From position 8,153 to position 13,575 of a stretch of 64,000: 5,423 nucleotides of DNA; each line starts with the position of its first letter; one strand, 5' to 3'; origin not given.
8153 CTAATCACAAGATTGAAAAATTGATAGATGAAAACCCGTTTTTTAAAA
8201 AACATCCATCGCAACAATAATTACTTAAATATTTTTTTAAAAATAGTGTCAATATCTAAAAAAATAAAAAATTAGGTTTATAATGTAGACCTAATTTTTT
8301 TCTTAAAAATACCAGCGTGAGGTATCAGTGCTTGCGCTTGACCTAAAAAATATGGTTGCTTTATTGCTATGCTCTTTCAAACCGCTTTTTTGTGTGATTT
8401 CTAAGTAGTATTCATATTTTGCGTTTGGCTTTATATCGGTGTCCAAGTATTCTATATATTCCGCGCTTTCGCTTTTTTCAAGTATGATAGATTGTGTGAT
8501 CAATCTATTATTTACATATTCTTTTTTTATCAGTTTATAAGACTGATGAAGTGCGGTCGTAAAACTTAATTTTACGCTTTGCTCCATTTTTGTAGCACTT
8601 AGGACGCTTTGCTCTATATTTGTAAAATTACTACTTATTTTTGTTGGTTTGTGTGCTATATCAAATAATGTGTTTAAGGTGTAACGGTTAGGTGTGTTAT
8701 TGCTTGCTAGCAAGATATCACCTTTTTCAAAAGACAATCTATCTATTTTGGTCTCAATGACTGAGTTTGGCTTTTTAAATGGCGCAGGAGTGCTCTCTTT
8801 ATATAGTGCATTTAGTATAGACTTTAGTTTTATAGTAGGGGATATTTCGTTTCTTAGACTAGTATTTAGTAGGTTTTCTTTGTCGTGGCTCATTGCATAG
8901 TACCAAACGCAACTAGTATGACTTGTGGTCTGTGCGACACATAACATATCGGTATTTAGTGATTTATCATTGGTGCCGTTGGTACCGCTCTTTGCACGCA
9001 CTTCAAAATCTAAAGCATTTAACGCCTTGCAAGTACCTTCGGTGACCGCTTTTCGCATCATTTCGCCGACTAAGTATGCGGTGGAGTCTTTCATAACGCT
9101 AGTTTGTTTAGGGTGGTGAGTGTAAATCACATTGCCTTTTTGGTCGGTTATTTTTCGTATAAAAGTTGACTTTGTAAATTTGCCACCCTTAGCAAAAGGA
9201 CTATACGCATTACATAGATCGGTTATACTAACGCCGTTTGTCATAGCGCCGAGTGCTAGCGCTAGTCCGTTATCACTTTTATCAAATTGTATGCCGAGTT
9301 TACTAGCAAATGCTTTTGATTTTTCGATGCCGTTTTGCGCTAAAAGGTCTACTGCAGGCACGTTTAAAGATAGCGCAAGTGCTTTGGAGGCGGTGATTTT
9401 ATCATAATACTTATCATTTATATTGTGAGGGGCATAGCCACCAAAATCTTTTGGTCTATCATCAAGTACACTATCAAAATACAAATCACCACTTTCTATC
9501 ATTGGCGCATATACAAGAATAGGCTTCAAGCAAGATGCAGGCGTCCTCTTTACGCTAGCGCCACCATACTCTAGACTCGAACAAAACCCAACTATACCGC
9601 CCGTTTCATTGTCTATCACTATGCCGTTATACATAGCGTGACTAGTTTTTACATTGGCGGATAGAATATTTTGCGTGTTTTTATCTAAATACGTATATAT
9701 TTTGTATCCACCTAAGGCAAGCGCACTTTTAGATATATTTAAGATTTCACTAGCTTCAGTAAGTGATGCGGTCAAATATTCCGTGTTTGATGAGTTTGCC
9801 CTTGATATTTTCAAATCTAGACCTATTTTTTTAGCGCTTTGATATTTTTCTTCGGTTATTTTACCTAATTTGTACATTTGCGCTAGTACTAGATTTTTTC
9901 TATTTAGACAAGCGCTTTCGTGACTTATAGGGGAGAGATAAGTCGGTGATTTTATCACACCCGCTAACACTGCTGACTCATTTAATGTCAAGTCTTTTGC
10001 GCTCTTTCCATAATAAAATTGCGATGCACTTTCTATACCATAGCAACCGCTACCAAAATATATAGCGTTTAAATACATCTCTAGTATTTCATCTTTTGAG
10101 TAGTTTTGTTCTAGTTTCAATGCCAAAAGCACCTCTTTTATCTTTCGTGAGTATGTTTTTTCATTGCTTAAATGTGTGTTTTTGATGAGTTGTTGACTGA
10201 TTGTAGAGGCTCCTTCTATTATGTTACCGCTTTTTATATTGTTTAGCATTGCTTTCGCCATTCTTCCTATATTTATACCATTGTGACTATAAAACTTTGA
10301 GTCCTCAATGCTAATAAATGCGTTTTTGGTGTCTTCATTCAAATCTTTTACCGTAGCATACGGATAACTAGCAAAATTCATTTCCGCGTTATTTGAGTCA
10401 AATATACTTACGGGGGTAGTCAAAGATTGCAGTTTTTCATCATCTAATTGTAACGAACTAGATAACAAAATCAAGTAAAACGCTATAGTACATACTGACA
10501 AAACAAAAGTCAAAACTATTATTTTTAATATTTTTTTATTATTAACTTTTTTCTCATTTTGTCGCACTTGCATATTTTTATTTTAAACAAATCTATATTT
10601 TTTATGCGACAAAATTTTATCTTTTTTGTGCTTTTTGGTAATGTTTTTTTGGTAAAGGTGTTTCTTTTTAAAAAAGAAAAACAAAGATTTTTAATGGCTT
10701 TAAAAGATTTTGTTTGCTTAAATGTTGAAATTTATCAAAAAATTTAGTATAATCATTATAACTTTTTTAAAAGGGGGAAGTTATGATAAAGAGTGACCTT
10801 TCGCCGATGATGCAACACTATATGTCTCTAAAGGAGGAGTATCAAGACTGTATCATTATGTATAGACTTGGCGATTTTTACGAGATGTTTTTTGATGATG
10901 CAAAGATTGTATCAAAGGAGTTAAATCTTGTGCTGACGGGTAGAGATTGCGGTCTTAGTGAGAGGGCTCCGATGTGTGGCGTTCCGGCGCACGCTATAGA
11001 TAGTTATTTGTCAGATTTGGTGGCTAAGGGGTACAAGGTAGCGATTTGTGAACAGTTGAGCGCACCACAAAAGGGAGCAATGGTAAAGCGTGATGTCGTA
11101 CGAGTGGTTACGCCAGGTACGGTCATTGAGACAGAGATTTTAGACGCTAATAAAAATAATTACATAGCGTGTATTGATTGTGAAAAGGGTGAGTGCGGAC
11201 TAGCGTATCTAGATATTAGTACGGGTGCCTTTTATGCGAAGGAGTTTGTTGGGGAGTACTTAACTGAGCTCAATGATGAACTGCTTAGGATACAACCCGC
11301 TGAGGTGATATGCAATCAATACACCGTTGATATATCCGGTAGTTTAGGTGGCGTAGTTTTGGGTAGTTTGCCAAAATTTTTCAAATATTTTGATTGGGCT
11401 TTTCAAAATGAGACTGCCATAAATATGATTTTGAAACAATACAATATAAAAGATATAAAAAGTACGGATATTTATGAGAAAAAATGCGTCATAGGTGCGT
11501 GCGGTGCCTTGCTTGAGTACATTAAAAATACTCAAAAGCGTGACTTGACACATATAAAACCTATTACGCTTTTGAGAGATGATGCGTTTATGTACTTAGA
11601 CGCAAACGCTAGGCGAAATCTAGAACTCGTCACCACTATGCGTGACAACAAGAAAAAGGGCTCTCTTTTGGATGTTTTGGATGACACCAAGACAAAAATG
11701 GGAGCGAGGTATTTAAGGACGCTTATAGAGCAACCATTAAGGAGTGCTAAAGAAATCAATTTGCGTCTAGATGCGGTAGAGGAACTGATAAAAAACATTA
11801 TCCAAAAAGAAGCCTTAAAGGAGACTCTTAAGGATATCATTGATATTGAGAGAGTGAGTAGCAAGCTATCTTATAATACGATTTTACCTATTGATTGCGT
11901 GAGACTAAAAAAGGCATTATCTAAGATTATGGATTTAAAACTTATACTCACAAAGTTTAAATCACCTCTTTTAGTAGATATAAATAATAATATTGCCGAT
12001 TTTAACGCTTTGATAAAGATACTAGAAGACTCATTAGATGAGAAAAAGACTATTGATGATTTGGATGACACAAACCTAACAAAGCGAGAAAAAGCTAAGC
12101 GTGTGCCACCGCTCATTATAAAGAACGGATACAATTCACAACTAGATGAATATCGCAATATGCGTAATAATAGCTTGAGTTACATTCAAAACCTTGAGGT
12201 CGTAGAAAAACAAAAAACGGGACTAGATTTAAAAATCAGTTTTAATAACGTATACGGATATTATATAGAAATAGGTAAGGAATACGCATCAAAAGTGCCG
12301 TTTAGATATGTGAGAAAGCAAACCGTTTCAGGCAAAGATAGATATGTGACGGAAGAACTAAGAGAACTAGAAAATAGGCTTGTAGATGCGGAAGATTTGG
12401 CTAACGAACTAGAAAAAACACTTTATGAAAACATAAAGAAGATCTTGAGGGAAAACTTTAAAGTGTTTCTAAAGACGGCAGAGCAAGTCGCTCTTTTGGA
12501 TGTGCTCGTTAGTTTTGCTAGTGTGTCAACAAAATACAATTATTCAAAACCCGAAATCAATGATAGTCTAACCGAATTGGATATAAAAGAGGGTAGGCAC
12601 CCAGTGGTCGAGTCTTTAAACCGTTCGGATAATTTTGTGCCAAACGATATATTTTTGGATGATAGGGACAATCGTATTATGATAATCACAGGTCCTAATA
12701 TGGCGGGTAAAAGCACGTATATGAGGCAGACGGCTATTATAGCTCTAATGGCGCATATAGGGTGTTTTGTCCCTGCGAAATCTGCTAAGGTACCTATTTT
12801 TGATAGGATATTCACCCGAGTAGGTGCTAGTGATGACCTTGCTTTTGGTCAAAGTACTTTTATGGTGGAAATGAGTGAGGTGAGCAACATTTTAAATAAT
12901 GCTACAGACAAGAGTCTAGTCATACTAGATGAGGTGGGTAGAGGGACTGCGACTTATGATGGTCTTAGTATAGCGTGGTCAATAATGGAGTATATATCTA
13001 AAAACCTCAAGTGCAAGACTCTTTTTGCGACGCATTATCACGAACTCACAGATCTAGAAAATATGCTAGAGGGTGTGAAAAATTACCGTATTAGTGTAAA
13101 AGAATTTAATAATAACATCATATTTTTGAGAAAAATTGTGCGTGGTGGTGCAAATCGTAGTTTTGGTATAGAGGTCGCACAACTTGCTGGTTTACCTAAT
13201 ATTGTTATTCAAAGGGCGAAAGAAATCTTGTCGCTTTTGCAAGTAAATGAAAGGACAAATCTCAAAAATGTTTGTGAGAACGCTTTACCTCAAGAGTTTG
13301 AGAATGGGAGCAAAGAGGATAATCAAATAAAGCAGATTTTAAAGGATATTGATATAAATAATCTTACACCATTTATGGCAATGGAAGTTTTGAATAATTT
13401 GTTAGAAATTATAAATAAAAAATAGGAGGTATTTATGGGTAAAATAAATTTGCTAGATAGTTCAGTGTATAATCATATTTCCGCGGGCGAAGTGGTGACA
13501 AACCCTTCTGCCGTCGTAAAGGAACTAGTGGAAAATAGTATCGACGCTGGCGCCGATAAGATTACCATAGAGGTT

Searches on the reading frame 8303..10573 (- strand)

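Call 61: search_protein_families(library=pfam, proteins=[window:8303-10573:-], max_evalue=0.001)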
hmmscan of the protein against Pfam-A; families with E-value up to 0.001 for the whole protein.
window:8303-10573:- (756 aa): 2 families
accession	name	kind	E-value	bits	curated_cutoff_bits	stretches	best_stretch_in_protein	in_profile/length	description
PF00912.28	Transgly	-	3e-62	209.7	27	1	72-233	16-177/178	Transglycosylase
PF00905.27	Transpeptidase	-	7.6e-21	75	22.1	1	319-551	5-267/299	Penicillin binding protein transpeptidase domain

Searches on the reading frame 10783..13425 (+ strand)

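Call 61: search_protein_families(library=pfam, proteins=[window:10783-13425:+], max_evalue=0.001)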
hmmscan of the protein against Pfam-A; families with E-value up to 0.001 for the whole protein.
window:10783-13425:+ (880 aa): 5 families
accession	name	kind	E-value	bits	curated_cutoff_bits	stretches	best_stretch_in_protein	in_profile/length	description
PF00488.27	MutS_V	-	2.6e-88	295.4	30.2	1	633-819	1-187/188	MutS domain V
PF01624.25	MutS_I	-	6.4e-43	146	20.6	1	8-117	2-112/113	MutS domain I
PF05192.23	MutS_III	-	9.1e-42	144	34.1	1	275-579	1-194/194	MutS domain III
PF05188.22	MutS_II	-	5.2e-24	85.6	25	1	126-259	1-133/133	MutS domain II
PF05190.23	MutS_IV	-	6e-23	81.4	22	1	449-538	1-91/92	MutS family domain IV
